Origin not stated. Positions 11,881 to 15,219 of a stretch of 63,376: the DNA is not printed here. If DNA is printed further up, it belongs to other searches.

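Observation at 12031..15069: HydB whose ferredoxin-like tail is replaced by a whole GltD/NfnB-like NADPH flavodomain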

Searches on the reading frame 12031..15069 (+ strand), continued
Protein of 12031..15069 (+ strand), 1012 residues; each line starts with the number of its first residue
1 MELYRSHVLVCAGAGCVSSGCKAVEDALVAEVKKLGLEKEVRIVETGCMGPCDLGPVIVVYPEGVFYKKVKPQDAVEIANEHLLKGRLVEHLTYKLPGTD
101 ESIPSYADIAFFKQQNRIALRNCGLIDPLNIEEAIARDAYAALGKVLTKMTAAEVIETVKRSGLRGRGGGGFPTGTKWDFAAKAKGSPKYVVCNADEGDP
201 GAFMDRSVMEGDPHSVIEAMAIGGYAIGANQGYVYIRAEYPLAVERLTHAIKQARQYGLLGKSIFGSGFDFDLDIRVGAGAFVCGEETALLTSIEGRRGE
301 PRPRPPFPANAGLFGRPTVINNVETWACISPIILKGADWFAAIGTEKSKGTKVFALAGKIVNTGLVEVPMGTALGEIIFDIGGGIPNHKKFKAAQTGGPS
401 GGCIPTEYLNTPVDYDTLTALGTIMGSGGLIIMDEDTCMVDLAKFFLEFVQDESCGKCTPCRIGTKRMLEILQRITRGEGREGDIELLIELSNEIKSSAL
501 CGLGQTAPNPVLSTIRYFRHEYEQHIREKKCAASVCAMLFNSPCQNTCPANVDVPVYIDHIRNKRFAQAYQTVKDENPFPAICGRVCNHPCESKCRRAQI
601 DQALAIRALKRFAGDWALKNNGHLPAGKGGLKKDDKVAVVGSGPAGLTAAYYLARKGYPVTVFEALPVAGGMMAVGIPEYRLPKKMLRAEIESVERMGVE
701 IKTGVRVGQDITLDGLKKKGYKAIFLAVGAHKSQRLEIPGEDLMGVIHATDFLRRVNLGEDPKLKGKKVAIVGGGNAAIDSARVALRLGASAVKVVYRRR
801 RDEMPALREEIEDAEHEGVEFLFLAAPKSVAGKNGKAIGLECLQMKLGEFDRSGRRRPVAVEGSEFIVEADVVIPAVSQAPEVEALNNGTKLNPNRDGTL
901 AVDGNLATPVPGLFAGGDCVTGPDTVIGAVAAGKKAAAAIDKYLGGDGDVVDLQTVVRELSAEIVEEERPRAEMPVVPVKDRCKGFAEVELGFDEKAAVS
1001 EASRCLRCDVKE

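Call 26: find_related_loci(query=window:12031-15069:+, collection=genome_contigs, flank=7000)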
Query window:12031-15069:+ (1012 aa) in genome_contigs; peptide patterns used: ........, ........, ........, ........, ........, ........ (x = any residue, [..] = any of these).
599 stretches matched a pattern (row limit reached: there are more); 548 encode a relative of the query (tblastn E <= 1e-3); the best 80 are kept; 80 distinct loci.
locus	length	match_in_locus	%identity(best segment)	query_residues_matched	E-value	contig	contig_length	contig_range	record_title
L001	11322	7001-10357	70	1-1012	0e+0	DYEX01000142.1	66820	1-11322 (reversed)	MAG TPA_asm: Desulfovirgula sp. isolate Tomsk_3_55_126 Tomsk_k141_49071, whole genome shotgun sequence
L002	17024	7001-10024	71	1-1012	0e+0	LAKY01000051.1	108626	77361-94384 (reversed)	Clostridiales bacterium PH28_bin88 ph28_363, whole genome shotgun sequence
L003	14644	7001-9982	68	1-1012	0e+0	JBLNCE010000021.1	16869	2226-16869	MAG: Bacteroidota bacterium isolate MAG133 PRJNA950955_bin4_renamed_20, whole genome shotgun sequence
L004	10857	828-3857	69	1-1012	0e+0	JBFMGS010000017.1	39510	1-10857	MAG: Bacillota bacterium isolate MAG303 MAG303_17, whole genome shotgun sequence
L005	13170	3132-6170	69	1-1012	0e+0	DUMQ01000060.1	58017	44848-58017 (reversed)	MAG TPA_asm: Bacillota bacterium isolate AS04akNAM_80 25784_AS04, whole genome shotgun sequence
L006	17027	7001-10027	67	1-1010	0e+0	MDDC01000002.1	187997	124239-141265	Moorella thermoacetica strain DSM 21394 MOTE_contig000002, whole genome shotgun sequence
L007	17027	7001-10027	66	1-1010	0e+0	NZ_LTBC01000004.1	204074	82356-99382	Moorella mulderi DSM 14980 MOMU_contig000004, whole genome shotgun sequence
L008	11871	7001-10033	66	1-1012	0e+0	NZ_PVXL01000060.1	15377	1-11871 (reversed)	Neomoorella stamsii strain DSM 26217 MOST_contig000060, whole genome shotgun sequence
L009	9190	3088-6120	65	1-1012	0e+0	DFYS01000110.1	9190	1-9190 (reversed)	MAG TPA_asm: Moorella sp. UBA4076 UBA4076_contig_45098, whole genome shotgun sequence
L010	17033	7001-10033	66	1-1012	0e+0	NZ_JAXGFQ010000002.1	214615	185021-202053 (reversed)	Moorella naiadis (nom. illeg.) strain AZ13.I AZ13_I_contig_1, whole genome shotgun sequence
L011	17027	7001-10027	63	1-1011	0e+0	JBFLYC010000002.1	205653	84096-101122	MAG: Bacillota bacterium isolate MAG074 MAG074_2, whole genome shotgun sequence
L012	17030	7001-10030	65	1-1012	0e+0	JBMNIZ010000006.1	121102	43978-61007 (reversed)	MAG: Bacillota bacterium isolate SBF912LR0HQ0200 contig_42732, whole genome shotgun sequence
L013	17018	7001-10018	61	1-1012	0e+0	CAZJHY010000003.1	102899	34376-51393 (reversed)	MAG TPA_asm: uncultured Clostridia bacterium isolate binchicken_co22_4 genome assembly, contig: NODE_195_length_102899_c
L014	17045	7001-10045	60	1-1011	0e+0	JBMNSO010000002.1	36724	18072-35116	MAG: Mahellales bacterium isolate SBF912SR1HQ0053 scaffold_3159_c1, whole genome shotgun sequence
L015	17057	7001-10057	59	5-1012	0e+0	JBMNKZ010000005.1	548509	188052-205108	MAG: Bacillota bacterium isolate SBF912LR0HQ0055 contig_39664, whole genome shotgun sequence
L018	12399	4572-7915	56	1-1012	0e+0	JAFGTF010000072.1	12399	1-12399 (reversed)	MAG: Spirochaetes bacterium isolate Zod_Metabat.958 k87_7940052, whole genome shotgun sequence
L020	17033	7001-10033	66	1-1012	0e+0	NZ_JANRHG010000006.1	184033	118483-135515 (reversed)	Neomoorella sulfitireducens strain SLA38 6, whole genome shotgun sequence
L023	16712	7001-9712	64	110-1012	0e+0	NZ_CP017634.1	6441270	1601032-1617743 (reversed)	Candidatus Formimonas warabiya strain DCMF chromosome, complete genome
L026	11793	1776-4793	57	4-1012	0e+0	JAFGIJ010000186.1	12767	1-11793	MAG: Clostridia bacterium isolate Zod_Metabat.2 k87_6959230, whole genome shotgun sequence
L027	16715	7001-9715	62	109-1012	0e+0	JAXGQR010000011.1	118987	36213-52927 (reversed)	MAG: Dehalobacterium sp. isolate AnMBR.bin330 bin330_11, whole genome shotgun sequence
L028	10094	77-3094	56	4-1012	0e+0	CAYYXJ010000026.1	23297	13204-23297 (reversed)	MAG TPA_asm: uncultured Clostridiaceae bacterium isolate binchicken_co42_406 genome assembly, contig: NODE_2587_length_2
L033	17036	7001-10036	53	5-1011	0e+0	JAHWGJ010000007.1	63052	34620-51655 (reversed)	MAG: Thermoplasmata archaeon isolate Hel238.bin11 contig-145_588, whole genome shotgun sequence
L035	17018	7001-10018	54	1-1009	0e+0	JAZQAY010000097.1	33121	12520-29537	MAG: Anaerovoracaceae bacterium isolate T1900044642_TS20190108.MAGScoT_cleanbin_000016 SGB_1280_k141_1821864, whole geno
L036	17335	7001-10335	53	3-1011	0e+0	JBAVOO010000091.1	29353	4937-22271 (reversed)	MAG: Verrucomicrobiia bacterium isolate MFD03092_ilm_asm_bin27 k127_109410, whole genome shotgun sequence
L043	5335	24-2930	55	40-1012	0e+0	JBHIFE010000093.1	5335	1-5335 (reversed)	MAG: Dehalococcoidales bacterium isolate b1.sp3_bin.55 NODE_5411_length_5335_cov_6.584659, whole genome shotgun sequence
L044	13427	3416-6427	51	8-1011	0e+0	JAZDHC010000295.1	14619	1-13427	MAG: Candidatus Desantisbacteria bacterium isolate MEGAHIT-group-0.297 k141_11441555, whole genome shotgun sequence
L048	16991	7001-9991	53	8-1012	0e+0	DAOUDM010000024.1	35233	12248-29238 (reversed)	MAG TPA_asm: Dehalococcoidales bacterium isolate M54_197 113238, whole genome shotgun sequence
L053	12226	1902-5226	53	1-1009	0e+0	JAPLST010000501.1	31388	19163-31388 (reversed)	MAG: bacterium isolate LacPavin_0419_WC90_MAG_61_7 LacPavin_0419_WC90_scaffold_26373, whole genome shotgun sequence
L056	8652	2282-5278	52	3-1012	0e+0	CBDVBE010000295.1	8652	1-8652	MAG TPA_asm: uncultured bacterium isolate SRR22302353_binner13_Refined_44 genome assembly, contig: ERZ25073599.4448, who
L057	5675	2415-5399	51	8-1012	0e+0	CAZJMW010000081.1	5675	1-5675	MAG TPA_asm: uncultured Dehalococcoidales bacterium isolate binchicken_co43_116 genome assembly, contig: NODE_24662_leng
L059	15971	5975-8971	49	33-1012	0e+0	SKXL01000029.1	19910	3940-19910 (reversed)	MAG: Balneolales bacterium isolate CSSed162cmB_239 CSSed16-2cmB-6090, whole genome shotgun sequence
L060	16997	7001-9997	49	33-1012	0e+0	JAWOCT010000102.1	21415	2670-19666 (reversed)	MAG: Cyclonatronaceae bacterium isolate BLK5-1.bin.7 k191_756783, whole genome shotgun sequence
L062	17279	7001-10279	51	17-1010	0e+0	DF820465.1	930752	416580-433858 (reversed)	Bacterium UASB270 DNA, scaffold: UASB270_scaffold_3, whole genome shotgun sequence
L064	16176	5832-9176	67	1-1012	0e+0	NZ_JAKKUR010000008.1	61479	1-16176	MAG: Thermanaeromonas sp. isolate bin 19 NODE_21_length_61479_cov_8.854764, whole genome shotgun sequence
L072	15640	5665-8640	49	42-1012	0e+0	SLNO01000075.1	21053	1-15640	MAG: Balneolales bacterium isolate CSSed165cm_409 CSSed16-5cm-5812, whole genome shotgun sequence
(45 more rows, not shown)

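Call 41: predict_structure(alignment_id=A1)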
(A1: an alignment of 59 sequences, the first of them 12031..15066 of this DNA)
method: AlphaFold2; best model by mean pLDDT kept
length: 1012 residues; sequences in the alignment: 59
mean_pLDDT: 87.6   pTM: 0.84
mean pLDDT of the five models: 87.6, 86.9, 84.3, 79.7, 78.2
residues with pLDDT >= 90: 555; 70-90: 384; 50-70: 61; < 50: 12
segments of 3 or more residues with pLDDT < 50: 168-170, 199-201, 283-285
pLDDT, mean of each block of 10 residues (from residue 1): 87 82 95 94 89 89 92 96 93 79 85 88 89 93 97 97 72 85 89 71 71 95 96 85 90 96 93 83 56 72 54 82 90 96 90 87 89 92 83 83 91 88 76 89 86 71 88 90 95 86 78 92 87 62 79 92 94 92 83 83 91 92 75 92 95 95 95 93 93 93 91 91 93 89 93 93 93 94 95 95 86 94 95 92 93 87 93 91 76 78 88 91 86 95 92 83 87 91 88 94 92 67
secondary structure, 60 per line:
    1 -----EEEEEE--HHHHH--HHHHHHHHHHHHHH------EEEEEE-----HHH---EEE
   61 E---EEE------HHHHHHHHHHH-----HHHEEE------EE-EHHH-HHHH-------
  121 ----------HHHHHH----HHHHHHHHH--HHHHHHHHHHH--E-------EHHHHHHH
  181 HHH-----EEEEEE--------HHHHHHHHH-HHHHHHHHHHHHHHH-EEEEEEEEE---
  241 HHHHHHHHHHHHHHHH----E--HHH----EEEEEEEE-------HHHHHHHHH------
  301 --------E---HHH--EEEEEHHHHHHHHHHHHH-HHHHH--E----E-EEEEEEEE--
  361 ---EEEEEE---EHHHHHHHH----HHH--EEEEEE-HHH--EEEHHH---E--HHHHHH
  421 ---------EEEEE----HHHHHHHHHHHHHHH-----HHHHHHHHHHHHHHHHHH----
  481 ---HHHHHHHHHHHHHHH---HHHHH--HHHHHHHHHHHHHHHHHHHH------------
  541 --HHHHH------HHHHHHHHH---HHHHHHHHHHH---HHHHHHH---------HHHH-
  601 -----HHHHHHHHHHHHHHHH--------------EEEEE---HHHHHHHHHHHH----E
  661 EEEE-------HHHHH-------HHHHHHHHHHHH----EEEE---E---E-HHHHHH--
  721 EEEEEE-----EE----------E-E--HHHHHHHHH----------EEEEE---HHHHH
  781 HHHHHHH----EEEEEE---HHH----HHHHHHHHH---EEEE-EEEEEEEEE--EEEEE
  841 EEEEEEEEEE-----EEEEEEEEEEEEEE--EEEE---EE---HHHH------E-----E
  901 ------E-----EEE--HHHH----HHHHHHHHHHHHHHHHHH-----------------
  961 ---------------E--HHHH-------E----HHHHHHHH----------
elements in order (helices of 4 or more, strands of 3 or more residues): E6-11 H14-18 H21-34 E41-46 E58-61 E65-67 H74-84 E93-95 H110-113 H131-136 H141-149 H152-162 H174-183 E189-194 H203-211 H213-227 E229-237 H241-256 E271-278 H286-294 E318-322 H323-335 H337-341 E351-358 E364-369 H374-381 E391-396 E403-405 H415-420 E430-434 H439-453 H459-476 H484-498 H502-506 H509-528 H543-547 H554-562 H566-576 H580-586 H596-599 H606-621 E636-640 H644-655 E660-664 H672-676 H684-695 E700-703 H713-718 E721-726 H749-757 E768-772 H776-787 E792-797 H808-816 E820-823 E825-833 E836-850 E856-869 E872-875 H884-887 E913-915 H918-921 H926-943 H979-982 H995-1002
